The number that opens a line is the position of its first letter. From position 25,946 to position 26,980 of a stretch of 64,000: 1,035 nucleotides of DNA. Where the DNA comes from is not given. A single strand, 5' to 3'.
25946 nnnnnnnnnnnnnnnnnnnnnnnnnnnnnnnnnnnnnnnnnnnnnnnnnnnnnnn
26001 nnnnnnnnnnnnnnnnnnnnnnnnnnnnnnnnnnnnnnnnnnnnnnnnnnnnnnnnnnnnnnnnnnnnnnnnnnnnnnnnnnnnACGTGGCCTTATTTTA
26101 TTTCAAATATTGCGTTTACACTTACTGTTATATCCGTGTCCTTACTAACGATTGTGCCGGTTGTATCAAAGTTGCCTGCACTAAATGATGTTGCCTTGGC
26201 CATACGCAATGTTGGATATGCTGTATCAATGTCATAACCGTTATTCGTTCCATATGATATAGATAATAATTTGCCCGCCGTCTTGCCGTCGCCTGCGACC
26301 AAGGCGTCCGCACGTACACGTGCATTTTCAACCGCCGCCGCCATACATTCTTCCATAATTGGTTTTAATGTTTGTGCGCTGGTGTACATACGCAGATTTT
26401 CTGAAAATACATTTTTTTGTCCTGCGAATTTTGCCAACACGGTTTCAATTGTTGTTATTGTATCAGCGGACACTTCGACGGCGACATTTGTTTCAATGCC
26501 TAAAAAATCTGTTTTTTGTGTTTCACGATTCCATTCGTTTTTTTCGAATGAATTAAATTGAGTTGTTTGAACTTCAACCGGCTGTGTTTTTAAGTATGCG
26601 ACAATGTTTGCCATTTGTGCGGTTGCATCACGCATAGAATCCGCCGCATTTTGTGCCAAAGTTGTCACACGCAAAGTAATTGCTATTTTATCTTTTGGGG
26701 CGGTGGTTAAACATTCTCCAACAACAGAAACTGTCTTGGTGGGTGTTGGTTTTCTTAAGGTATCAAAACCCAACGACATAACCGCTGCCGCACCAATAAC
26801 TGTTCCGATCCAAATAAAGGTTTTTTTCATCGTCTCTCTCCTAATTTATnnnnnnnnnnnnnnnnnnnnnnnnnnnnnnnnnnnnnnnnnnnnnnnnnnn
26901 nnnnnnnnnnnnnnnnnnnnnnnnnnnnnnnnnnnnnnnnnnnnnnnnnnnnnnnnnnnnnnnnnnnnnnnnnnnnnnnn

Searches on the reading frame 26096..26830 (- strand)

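Call 43: search_protein_families(library=pfam, proteins=[window:26096-26830:-], max_evalue=0.0001)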
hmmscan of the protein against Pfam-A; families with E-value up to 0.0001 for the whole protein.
window:26096-26830:- (245 aa): 1 family
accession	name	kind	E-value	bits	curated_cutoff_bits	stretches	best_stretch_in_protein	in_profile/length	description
PF04402.19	SIMPL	-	3.8e-21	76.7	25.2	1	34-242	1-205/205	Protein of unknown function (DUF541)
